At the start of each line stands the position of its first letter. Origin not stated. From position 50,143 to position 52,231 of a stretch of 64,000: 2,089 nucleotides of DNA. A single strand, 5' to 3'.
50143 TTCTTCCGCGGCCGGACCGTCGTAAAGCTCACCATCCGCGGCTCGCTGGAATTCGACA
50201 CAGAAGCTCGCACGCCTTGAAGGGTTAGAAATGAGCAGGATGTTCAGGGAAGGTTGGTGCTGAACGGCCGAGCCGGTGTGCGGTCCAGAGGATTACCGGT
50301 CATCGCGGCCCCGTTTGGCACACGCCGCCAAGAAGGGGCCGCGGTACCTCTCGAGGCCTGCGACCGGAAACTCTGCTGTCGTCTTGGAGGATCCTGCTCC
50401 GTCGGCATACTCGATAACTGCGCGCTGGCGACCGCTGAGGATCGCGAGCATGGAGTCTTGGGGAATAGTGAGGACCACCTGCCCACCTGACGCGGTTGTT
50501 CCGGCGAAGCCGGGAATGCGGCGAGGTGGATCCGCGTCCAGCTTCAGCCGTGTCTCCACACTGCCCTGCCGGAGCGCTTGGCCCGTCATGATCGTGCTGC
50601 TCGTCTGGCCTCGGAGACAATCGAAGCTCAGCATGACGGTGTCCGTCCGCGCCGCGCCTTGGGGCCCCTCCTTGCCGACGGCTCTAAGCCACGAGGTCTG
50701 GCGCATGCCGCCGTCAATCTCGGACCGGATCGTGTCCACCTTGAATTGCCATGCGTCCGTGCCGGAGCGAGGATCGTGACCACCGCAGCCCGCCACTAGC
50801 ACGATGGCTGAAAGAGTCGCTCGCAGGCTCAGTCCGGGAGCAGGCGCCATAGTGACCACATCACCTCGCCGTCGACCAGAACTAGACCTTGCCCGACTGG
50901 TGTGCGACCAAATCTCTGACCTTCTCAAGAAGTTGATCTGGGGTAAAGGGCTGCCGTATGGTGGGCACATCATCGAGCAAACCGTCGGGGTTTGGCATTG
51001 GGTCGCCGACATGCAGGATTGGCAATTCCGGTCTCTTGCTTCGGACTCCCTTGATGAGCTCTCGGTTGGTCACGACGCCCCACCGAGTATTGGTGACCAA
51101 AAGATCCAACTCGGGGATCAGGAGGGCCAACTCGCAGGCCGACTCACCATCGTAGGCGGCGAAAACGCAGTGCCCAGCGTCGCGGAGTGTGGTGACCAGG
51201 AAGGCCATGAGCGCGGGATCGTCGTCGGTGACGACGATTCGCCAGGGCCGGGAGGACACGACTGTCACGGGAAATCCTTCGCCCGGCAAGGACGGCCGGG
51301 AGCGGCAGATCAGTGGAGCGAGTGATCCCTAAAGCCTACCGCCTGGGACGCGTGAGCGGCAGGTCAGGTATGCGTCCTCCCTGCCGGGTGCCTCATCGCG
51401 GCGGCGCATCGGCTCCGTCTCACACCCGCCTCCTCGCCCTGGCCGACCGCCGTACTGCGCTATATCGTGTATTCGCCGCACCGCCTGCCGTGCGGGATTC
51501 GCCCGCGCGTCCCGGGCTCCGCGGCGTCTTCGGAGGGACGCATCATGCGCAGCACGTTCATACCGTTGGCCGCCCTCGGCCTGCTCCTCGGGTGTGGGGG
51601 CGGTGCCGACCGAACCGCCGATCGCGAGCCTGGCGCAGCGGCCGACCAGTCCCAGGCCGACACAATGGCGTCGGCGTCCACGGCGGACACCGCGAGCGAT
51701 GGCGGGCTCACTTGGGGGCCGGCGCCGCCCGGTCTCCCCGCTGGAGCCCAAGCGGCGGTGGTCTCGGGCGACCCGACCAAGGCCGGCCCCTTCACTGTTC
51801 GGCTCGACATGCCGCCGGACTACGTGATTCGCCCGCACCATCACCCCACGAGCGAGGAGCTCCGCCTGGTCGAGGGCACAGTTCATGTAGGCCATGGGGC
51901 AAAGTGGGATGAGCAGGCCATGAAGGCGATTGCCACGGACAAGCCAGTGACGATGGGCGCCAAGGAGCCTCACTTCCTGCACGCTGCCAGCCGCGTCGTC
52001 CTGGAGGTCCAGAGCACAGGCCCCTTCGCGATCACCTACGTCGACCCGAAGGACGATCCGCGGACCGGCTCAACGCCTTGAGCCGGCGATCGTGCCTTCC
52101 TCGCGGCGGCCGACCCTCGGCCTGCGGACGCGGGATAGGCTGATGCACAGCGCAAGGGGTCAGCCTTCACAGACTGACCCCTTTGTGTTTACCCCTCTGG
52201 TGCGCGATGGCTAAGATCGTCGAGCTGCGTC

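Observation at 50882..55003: Four orphan single-domain receivers, two of them paralogous pseudo-receivers with Asn at the acceptor site, and no histidine kinase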

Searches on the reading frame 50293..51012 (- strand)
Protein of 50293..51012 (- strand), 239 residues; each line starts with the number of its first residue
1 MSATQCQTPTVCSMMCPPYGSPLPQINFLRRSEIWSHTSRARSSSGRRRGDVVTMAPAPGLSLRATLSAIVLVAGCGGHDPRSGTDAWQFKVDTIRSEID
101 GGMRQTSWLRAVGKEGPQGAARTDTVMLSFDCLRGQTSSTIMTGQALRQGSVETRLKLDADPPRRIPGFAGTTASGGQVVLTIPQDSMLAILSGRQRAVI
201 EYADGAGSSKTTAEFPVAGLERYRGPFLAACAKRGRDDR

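Call 3: search_protein_families(library=pfam, proteins=[window:50293-51012:-], max_evalue=0.1)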
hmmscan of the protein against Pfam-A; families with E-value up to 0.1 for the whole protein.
window:50293-51012:- (239 aa): 1 family
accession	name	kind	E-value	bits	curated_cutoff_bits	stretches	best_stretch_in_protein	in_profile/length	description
PF07398.16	MDMPI_C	-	0.062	14.5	29.5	0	148-196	20-72/90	MDMPI C-terminal domain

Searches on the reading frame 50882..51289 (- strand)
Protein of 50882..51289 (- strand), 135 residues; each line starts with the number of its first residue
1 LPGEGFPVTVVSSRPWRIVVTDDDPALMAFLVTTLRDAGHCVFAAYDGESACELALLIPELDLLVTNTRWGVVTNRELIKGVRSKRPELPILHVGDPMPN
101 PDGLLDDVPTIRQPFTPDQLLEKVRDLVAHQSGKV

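Call 3: search_protein_families(library=pfam, proteins=[window:50882-51289:-], max_evalue=0.1)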
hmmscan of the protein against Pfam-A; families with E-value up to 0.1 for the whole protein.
window:50882-51289:- (135 aa): 2 families
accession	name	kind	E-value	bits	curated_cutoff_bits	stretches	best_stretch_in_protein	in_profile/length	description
PF00072.30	Response_reg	-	0.00031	21.3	30.2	1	18-94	1-76/111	Response regulator receiver domain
PF16968.11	TadZ_N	-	0.075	13.2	26.4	0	23-100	10-88/133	Pilus assembly protein TadZ N-terminal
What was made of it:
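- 50882..51268 (-): R1: 128-aa stand-alone pseudo-receiver, paralogue of R4. DD = D/D, acceptor = N, T position = G, K position = Q. Pfam 21.3 bits, below the gathering score (call 3).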

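Call 30: search_protein_representatives(protein=window:50882-51268:-)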
Query: 128 residues. Proteins with E-value up to 0.001 (for the whole library): 8939; up to 1e-10: 162; up to 1e-30: 3. The best 150 are listed.
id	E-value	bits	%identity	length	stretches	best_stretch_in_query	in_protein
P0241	5.9e-59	213.9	78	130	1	5-124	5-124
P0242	2.6e-32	127.7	57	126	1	5-125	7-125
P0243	8.6e-32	126.1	57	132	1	7-124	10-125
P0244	2.5e-30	121.3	57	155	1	6-122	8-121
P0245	3.4e-29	117.7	57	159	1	9-124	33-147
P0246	3.7e-28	114.3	53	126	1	8-118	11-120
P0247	3.8e-28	114.3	85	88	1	7-67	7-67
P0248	2.8e-26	108.2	49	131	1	10-125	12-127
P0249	1.5e-25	105.8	76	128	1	6-72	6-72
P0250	3.5e-24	101.5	50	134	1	10-122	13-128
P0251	5.8e-24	100.7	51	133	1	20-123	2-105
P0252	3.0e-23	98.4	49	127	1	7-117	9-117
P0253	2.2e-22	95.6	60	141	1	7-93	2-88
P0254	2.8e-21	92.1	80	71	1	6-60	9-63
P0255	2.9e-21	92.0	56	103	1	22-121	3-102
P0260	1.3e-18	83.4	42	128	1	6-121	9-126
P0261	1.7e-18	83.1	46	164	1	11-122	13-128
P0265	3.0e-18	82.3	43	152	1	10-122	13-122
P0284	6.2e-15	71.6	38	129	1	5-127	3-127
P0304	9.6e-14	67.7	38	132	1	4-121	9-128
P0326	1.5e-12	63.8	37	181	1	2-124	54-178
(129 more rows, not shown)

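Call 61: search_protein_families(library=ncbifam, proteins=[window:50882-51268:-], max_evalue=0.01)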
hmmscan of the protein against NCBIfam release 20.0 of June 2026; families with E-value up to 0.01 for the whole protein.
window:50882-51268:- (128 aa): 8 families
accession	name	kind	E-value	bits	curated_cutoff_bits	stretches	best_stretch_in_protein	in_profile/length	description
NF045717.1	DVU0259_DivK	exception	7.4e-09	35.8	160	1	10-121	4-116/117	DVU0259 family response regulator domain-containing protein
NF046022.1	RespRegCpdRBruc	equivalog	4.8e-06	26.6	180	1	10-86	3-78/120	cell cycle two-component system response regulator CpdR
TIGR01818.1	ntrC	equivalog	6.1e-05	22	558.6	1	11-85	1-74/463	nitrogen regulation protein NR(I)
NF011695.0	PRK15115.1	equivalog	8e-05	21.6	763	1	5-86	3-83/445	two-component system response regulator GlrR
NF045505.1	RR_RssB_Pseudo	equivalog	0.00078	18.6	700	1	11-88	8-84/394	two-component system response regulator RssB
NF040534.1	resp_reg_YycF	equivalog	0.00088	18.6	340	1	10-87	2-77/231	response regulator YycF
NF007005.1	PRK09468.1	equivalog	0.002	17.6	331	1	10-125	5-123/237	osmolarity response regulator transcription factor OmpR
NF007969.0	PRK10693.1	equivalog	0.0022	17.1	329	1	10-87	9-85/337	two-component system response regulator RssB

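Call 71: search_solved_structures(query=window:50882-51268:-, max_evalue=0.01, show_alignments=2)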
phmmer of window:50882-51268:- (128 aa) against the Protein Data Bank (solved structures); distinct sequences matched with E-value up to 0.01: 17.
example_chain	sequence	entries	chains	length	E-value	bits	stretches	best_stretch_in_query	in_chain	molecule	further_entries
28tm_A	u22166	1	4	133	8.9e-11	45.1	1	11-126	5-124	C-terminal domain of PAS domain-containing hybrid sensor histidine kinase/response regulat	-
2rdm_A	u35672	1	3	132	2e-05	27.8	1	10-124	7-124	Response regulator receiver protein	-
4hnr_A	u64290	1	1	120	7.1e-05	26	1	10-117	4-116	Chemotaxis protein CheY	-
4h60_A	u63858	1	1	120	7.1e-05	26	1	10-117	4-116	Chemotaxis protein CheY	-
5t3y_A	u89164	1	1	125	0.00085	22.5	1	11-85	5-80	Two-component system response regulator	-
1mvo_A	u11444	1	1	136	0.00092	22.4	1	10-119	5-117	PhoP response regulator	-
9dvt_R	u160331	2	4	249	0.0012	22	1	10-121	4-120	DNA-binding dual master transcriptional regulator RpaA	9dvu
4uhj_A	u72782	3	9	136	0.0022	21.2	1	10-121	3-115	TRANSCRIPTIONAL REGULATORY PROTEIN CPXR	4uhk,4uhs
3f6p_A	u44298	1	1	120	0.0022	21.2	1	10-118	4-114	Transcriptional regulatory protein yycF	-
2zwm_A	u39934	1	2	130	0.0024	21.1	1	10-118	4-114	Transcriptional regulatory protein yycF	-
3t6k_A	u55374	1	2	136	0.0029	20.8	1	7-123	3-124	Response regulator receiver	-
6ont_A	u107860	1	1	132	0.0034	20.6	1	8-120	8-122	Two-component response regulator 1452 receiver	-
6azr_B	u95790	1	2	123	0.008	19.4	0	10-121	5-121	Chemotaxis regulator-transmits chemoreceptor signals to flagelllar motor components CheY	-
3dge_C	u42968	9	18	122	0.0084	19.3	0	10-121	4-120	Response regulator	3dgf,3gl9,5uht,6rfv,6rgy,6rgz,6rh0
3a0r_B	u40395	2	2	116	0.0088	19.3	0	10-120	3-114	Response regulator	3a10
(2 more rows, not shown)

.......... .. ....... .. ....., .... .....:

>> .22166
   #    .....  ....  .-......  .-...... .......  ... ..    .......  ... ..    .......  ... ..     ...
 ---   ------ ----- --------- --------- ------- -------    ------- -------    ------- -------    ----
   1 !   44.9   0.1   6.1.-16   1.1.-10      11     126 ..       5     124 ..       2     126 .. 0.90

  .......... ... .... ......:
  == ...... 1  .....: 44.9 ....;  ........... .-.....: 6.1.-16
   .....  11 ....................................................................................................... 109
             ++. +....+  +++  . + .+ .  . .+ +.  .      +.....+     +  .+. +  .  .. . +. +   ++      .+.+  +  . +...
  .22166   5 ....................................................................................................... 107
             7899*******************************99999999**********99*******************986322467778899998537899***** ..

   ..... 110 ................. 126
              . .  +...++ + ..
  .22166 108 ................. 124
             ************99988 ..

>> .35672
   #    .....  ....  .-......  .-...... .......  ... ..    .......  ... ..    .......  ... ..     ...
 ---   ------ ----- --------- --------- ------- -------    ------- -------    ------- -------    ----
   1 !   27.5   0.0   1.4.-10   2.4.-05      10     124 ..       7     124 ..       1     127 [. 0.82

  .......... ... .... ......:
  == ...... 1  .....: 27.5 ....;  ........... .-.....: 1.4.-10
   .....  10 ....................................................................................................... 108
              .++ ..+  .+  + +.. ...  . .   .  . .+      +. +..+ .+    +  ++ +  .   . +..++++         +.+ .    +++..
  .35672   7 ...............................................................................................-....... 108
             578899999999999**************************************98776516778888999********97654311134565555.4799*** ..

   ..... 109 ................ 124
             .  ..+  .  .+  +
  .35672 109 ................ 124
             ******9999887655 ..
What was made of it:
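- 50882..51268 (-): PDB 28tm_A E 9e-11, with N opposite D and Q opposite K (call 71).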

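Call 72: find_encoding_contigs(protein=P0241, flank=6000, max_places=3)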
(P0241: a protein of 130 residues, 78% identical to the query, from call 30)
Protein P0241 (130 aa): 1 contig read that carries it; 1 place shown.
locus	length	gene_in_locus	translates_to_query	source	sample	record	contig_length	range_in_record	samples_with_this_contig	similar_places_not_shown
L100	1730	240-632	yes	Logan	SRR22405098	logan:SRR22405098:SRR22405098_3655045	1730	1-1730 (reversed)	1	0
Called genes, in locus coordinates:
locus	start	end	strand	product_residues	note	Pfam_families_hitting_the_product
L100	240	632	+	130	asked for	-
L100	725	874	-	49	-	-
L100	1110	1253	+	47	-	-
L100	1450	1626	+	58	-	-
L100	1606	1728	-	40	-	?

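Call 75: search_protein_families(library=padloc, proteins=[window:50882-51268:-], max_evalue=0.01)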
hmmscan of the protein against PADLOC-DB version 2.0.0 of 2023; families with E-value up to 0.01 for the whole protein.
window:50882-51268:- (128 aa): 0 families

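Call 77: list_cluster_members(proteins=[P0242, P0243, P0248, P0250, P0260, P0265, P0284, P0304, P0326, P0261])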
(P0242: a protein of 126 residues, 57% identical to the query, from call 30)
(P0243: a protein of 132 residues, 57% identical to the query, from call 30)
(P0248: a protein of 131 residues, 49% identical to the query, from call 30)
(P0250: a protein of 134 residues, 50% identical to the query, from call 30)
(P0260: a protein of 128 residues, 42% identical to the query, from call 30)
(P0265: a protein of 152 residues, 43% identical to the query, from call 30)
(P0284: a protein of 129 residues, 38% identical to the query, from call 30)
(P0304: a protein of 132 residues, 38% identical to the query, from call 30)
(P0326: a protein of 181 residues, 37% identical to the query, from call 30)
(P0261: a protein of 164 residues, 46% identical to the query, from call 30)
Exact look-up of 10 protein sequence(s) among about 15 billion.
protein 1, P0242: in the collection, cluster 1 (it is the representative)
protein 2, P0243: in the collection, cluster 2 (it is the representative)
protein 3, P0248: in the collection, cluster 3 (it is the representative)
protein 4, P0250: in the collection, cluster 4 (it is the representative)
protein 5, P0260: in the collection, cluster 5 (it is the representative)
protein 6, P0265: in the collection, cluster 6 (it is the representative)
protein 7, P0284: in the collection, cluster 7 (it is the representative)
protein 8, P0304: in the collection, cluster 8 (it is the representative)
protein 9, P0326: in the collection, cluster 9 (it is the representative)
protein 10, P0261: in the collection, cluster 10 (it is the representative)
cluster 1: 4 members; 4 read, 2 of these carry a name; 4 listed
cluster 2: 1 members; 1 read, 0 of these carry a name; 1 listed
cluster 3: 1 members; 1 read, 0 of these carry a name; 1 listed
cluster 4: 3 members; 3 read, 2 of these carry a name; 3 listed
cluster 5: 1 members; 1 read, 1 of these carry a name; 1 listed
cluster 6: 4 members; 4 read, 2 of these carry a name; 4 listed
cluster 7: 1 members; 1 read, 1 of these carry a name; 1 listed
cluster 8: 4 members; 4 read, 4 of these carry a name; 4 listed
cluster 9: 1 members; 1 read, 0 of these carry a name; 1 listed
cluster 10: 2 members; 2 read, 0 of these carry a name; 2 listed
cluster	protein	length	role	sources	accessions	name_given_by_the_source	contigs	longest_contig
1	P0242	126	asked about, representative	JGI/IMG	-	CheY-like chemotaxis protein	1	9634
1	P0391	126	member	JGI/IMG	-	CheY-like chemotaxis protein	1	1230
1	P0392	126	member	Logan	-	-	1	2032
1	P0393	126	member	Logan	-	-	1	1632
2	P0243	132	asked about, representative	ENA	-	-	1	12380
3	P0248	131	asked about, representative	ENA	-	-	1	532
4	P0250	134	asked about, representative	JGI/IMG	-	CheY-like chemotaxis protein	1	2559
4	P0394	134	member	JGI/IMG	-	two-component system OmpR family response regulator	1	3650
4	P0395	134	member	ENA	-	-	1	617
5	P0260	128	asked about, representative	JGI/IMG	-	CheY-like chemotaxis protein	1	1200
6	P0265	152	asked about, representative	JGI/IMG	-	-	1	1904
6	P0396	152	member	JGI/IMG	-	CheY-like chemotaxis protein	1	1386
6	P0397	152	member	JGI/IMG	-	CheY-like chemotaxis protein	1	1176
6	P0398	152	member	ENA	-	-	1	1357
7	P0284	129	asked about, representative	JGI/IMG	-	CheY-like chemotaxis protein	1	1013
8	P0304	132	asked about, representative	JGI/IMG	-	DNA-binding NtrC family response regulator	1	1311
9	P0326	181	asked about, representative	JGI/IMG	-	-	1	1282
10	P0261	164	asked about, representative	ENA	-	-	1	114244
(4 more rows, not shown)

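Call 78: find_encoding_contigs(protein=P0243, flank=6000, max_places=2)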
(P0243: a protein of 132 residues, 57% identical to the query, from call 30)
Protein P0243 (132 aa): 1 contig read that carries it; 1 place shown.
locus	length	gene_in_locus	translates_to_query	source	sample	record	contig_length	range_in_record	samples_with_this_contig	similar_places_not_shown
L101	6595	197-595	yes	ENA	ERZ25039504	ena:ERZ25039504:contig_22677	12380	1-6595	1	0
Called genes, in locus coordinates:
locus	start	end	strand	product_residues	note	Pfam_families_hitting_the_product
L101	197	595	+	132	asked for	PF00072:Response_reg (weak)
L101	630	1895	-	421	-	PF07732:Cu-oxidase_3, PF00394:Cu-oxidase, PF07731:Cu-oxidase_2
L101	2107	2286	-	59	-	-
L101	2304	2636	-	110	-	-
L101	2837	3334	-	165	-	PF13505:OMP_b-brl (weak)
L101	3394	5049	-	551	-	PF04389:Peptidase_M28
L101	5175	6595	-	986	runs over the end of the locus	PF26550:Tricorn_2nd (weak), PF00930:DPPIV_N (faint), PF07676:PD40 (weak), PF26549:Tricorn_N, PF26550:Tricorn_2nd (weak), PF26549:Tricorn_N, PF26550:Tricorn_2nd, PF07676:PD40, +2 more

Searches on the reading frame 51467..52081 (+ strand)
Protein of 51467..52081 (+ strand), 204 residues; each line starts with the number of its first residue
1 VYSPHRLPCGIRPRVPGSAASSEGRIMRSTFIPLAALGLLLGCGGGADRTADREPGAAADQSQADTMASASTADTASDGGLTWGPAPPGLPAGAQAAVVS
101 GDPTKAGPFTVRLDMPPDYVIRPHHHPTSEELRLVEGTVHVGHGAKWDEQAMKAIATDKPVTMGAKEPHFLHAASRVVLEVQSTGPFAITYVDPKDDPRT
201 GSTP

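Call 3: search_protein_families(library=pfam, proteins=[window:51467-52081:+], max_evalue=0.1)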
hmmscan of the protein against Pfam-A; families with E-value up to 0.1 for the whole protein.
window:51467-52081:+ (204 aa): 1 family
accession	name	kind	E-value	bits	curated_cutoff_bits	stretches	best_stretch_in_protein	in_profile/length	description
PF12973.13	Cupin_7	-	0.00023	21.4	27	1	88-145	18-70/105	ChrR Cupin-like domain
